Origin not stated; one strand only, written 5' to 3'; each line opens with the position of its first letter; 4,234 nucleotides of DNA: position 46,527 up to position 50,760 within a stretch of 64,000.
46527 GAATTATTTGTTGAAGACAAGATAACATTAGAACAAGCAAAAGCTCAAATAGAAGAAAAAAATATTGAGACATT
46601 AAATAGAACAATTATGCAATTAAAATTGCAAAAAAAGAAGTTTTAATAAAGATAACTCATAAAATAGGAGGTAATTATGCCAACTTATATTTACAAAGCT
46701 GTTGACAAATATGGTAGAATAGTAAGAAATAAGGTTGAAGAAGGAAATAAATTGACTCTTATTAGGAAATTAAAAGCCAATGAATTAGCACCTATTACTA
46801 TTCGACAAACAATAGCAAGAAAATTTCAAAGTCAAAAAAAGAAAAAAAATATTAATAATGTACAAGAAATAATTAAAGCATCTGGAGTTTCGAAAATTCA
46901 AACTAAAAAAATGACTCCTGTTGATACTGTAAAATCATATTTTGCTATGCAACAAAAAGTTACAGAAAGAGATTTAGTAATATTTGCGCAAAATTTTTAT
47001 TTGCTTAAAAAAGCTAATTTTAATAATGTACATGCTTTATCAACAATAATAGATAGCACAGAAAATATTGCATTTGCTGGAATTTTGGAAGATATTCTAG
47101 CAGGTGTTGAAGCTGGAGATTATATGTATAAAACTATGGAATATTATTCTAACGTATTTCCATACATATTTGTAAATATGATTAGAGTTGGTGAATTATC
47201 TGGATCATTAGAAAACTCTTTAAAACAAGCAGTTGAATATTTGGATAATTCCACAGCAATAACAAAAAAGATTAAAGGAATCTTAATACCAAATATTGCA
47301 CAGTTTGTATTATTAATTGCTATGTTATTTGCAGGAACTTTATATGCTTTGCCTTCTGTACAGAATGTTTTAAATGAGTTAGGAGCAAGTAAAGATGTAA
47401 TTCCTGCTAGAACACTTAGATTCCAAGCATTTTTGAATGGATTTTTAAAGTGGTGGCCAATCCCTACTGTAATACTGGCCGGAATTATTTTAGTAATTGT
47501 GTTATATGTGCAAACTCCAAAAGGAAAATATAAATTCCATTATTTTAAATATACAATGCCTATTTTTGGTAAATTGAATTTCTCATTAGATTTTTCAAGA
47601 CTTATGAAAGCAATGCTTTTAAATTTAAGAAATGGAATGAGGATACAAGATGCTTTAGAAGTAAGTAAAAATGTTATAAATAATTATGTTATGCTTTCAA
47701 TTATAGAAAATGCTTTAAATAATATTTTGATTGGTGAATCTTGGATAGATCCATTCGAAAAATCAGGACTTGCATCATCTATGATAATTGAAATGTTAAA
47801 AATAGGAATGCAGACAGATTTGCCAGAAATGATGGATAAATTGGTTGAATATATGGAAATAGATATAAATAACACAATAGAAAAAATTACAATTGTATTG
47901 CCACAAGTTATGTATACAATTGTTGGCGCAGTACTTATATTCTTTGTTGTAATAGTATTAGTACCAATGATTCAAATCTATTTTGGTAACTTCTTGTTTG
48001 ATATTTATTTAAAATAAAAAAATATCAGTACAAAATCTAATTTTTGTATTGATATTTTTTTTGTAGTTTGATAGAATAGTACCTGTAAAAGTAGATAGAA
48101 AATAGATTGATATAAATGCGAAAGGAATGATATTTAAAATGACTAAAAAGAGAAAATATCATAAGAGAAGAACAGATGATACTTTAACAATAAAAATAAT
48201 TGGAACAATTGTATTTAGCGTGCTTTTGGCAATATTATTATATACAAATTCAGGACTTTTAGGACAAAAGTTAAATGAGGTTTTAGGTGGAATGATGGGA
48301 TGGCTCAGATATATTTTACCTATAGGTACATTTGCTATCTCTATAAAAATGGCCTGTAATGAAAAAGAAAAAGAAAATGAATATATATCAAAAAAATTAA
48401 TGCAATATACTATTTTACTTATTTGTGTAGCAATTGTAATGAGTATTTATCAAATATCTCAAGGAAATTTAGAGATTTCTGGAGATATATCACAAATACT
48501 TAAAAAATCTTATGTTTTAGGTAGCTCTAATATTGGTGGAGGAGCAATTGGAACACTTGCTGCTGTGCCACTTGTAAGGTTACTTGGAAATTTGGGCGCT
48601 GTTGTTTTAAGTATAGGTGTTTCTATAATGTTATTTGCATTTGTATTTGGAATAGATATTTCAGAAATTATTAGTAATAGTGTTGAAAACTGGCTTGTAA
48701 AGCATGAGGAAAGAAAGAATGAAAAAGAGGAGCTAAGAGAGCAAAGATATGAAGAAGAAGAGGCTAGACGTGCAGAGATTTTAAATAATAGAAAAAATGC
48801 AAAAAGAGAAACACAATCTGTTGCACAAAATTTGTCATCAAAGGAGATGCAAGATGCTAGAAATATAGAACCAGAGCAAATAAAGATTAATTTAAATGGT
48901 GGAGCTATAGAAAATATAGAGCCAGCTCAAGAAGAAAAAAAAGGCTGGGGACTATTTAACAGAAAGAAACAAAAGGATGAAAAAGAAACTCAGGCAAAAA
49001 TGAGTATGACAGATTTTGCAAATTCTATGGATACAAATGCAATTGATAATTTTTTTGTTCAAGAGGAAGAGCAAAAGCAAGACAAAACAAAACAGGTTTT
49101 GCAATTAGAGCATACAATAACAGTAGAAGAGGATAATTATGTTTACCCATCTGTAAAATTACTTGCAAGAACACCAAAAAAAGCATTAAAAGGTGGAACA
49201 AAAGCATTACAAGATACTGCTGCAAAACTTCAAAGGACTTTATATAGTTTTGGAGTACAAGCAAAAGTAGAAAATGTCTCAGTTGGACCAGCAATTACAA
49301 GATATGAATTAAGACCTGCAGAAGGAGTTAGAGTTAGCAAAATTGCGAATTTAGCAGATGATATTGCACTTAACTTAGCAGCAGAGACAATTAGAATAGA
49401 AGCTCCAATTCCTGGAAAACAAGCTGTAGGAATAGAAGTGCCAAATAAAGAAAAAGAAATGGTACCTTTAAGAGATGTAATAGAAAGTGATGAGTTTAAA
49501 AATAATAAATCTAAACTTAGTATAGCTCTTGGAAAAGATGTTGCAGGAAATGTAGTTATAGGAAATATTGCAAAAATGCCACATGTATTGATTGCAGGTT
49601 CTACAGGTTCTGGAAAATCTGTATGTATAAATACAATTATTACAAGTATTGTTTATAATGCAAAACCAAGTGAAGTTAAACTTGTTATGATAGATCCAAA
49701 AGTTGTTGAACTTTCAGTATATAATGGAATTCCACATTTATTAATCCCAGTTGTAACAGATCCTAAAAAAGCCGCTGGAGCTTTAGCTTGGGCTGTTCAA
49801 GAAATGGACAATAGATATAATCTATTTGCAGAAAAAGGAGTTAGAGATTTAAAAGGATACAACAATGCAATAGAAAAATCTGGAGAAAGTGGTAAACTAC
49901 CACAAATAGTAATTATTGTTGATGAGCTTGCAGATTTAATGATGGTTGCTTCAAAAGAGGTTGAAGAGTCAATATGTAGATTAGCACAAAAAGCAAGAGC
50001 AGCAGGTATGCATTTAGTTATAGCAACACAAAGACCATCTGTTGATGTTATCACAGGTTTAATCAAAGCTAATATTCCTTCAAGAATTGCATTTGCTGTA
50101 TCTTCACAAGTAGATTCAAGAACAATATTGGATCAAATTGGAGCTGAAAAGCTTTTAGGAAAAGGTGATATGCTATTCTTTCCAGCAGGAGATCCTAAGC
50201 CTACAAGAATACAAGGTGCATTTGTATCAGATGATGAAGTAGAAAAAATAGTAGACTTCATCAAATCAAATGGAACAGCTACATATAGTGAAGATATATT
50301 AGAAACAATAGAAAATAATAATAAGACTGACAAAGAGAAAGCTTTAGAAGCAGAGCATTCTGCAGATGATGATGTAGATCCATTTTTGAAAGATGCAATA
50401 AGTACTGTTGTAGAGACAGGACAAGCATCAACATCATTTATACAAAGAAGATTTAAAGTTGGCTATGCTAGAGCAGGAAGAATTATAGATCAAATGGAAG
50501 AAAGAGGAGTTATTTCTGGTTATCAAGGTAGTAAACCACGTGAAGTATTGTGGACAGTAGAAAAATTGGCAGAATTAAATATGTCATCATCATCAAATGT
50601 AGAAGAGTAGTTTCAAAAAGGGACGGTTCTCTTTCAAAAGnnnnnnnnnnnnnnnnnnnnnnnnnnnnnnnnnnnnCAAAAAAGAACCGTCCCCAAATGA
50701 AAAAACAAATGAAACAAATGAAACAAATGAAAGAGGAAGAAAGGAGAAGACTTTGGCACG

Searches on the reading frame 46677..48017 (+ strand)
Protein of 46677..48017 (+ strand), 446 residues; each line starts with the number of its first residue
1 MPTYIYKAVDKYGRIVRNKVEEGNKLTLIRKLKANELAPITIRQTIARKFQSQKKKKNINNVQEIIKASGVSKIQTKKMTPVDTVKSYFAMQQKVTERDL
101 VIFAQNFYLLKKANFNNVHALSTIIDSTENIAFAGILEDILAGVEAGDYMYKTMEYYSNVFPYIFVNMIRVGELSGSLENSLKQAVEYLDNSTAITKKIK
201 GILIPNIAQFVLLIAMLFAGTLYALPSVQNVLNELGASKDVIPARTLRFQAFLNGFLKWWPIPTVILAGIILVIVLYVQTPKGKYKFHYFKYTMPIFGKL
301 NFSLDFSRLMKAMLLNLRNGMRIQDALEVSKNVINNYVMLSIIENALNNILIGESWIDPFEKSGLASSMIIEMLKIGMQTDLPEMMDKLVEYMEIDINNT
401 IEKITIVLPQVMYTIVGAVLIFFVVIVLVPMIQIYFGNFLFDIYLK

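Call 6: search_protein_families(library=pfam, proteins=[window:46677-48017:+], max_evalue=0.01)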
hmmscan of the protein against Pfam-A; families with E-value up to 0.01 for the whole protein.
window:46677-48017:+ (446 aa): 1 family
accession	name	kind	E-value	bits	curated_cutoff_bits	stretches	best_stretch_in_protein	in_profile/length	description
PF00482.28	T2SSF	-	5.3e-28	97.9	25.2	2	103-226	1-125/125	Type II secretion system (T2SS), protein F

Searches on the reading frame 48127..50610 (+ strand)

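Call 6: search_protein_families(library=pfam, proteins=[window:48127-50610:+], max_evalue=0.01)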
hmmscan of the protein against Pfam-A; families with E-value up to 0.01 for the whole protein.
window:48127-50610:+ (827 aa): 8 families
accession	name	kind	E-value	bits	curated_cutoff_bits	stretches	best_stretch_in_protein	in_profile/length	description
PF01580.24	FtsK_SpoIIIE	-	2.4e-70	236.9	24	1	448-639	2-221/221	FtsK/SpoIIIE family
PF17854.6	FtsK_alpha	-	9.8e-34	116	22.9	1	341-440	2-101/101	FtsK alpha domain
PF09397.16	FtsK_gamma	-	2.6e-27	94.7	30.6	1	749-809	2-62/63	Ftsk gamma domain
PF12846.13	AAA_10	-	6.6e-05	22.5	27.5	1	473-525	10-58/362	AAA-like domain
PF13491.11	FtsK_4TM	-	0.00028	21.1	23.1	1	43-183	48-168/171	4TM region of DNA translocase FtsK/SpoIIIE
PF01935.23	DUF87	-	0.00065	20.3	23.2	1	485-524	24-60/220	Helicase HerA, central domain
PF13096.11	CENP-P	-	0.0018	18.5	25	1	328-384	119-176/177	CENP-A-nucleosome distal (CAD) centromere subunit, CENP-P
PF13401.12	AAA_22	-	0.0079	16.9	27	0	486-631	7-119/130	AAA domain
